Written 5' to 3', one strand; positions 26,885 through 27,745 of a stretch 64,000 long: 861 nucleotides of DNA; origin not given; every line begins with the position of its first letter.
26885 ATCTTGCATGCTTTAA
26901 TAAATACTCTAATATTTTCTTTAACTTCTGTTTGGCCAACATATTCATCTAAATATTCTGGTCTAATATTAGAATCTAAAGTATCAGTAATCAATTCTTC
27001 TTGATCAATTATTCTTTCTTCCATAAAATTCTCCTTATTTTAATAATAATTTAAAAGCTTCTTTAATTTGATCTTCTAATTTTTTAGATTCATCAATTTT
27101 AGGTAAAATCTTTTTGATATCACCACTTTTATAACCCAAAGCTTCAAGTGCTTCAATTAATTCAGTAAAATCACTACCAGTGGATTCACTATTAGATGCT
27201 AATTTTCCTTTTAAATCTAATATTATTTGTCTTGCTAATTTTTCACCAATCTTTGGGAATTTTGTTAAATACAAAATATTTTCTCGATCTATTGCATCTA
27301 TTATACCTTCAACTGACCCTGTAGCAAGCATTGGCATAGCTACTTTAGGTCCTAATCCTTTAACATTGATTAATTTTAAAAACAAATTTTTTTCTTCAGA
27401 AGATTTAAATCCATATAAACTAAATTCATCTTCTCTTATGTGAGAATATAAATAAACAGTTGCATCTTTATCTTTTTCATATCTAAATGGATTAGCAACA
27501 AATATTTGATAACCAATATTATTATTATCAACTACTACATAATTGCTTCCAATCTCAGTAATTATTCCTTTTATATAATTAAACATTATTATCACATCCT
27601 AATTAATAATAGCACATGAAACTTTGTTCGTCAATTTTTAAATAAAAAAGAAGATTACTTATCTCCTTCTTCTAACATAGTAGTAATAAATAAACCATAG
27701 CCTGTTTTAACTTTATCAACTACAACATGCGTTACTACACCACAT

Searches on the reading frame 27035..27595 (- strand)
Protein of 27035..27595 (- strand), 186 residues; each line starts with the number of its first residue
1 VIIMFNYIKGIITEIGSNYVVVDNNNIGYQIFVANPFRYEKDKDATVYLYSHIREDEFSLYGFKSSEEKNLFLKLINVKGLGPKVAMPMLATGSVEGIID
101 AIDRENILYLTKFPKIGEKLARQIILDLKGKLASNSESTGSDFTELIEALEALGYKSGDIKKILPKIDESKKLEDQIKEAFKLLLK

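Call 39: find_related_loci(query=window:27035-27595:-, collection=genome_contigs, flank=10000)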
Query window:27035-27595:- (186 aa) in genome_contigs; peptide patterns used: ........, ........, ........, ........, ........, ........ (x = any residue, [..] = any of these).
599 stretches matched a pattern (row limit reached: there are more); 359 encode a relative of the query (tblastn E <= 1e-3); the best 80 are kept; 80 distinct loci.
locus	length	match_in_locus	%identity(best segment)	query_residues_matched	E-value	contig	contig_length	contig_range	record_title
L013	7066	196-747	73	4-186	6e-86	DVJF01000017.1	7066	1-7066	MAG TPA_asm: Candidatus Caccenecus avistercoris isolate CHK193-13418 CHK193__C62467_L7066_ERR3414588, whole genome shotg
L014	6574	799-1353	69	2-186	6e-85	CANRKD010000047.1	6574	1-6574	MAG: uncultured Bacilli bacterium isolate Lapin-022__bin46 genome assembly, contig: Lapin-022__NODE_11818_length_6574_co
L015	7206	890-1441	72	4-186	1e-84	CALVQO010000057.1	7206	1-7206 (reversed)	MAG: uncultured Bacilli bacterium isolate BRZ_EH__bin21 genome assembly, contig: BRZ_EH__NODE_18797_length_7206_cov_12.1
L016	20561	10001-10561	70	1-186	2e-84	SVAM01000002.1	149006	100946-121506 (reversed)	MAG: Bacillota bacterium isolate SIG202 NODE_500_length_149006_cov_3.519529, whole genome shotgun sequence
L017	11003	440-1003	69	1-186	2e-83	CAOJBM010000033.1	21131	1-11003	MAG TPA_asm: uncultured Tenericutes bacterium isolate SRR19759446_bin.44_metawrap_v1.3_MAG genome assembly, contig: NODE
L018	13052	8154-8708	68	2-186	2e-83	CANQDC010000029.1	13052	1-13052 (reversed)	MAG: uncultured Bacilli bacterium isolate Lapin-005__bin63 genome assembly, contig: Lapin-005__NODE_6534_length_13052_co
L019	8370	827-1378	71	4-186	2e-83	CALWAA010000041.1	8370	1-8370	MAG: uncultured Bacilli bacterium isolate BRZ_DD__bin71 genome assembly, contig: BRZ_DD__NODE_7531_length_8370_cov_6.810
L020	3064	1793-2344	71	4-186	2e-84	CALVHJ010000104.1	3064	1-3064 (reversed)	MAG: uncultured Bacilli bacterium isolate BRZ_EP__bin3 genome assembly, contig: BRZ_EP__NODE_43664_length_3064_cov_4.201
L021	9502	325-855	71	4-180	4e-83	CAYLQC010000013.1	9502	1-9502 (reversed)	MAG TPA_asm: uncultured Muribaculaceae bacterium isolate SRP222994_co1_539 genome assembly, contig: NODE_15225_length_95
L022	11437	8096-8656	70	1-186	7e-83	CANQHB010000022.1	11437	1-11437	MAG: uncultured Bacilli bacterium isolate Lapin-030__bin11 genome assembly, contig: Lapin-030__NODE_7510_length_11437_co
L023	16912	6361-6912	71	4-186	1e-82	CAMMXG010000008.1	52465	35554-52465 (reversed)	MAG: uncultured Mycoplasma sp. isolate ERR4968593_bin.11_MetaWRAP_v1.1_MAG genome assembly, contig: NODE_312_length_5246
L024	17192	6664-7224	68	1-186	1e-82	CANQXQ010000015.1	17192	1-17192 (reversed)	MAG: uncultured Bacilli bacterium isolate Lapin-020__bin23 genome assembly, contig: Lapin-020__NODE_4437_length_17192_co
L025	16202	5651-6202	71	4-186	1e-82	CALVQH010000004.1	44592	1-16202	MAG: uncultured Bacilli bacterium isolate BRZ_HC__bin52 genome assembly, contig: BRZ_HC__NODE_669_length_44592_cov_5.650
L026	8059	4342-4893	71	4-186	9e-83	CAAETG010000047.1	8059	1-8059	MAG TPA_asm: Bacilli bacterium, isolate HGM10802, WGS project CAAETG010000000 data, contig: ERS608568_37_k95_16829, whol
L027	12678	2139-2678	71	1-180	3e-82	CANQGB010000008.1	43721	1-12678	MAG: uncultured Bacilli bacterium isolate Lapin-005__bin86 genome assembly, contig: Lapin-005__NODE_1076_length_43721_co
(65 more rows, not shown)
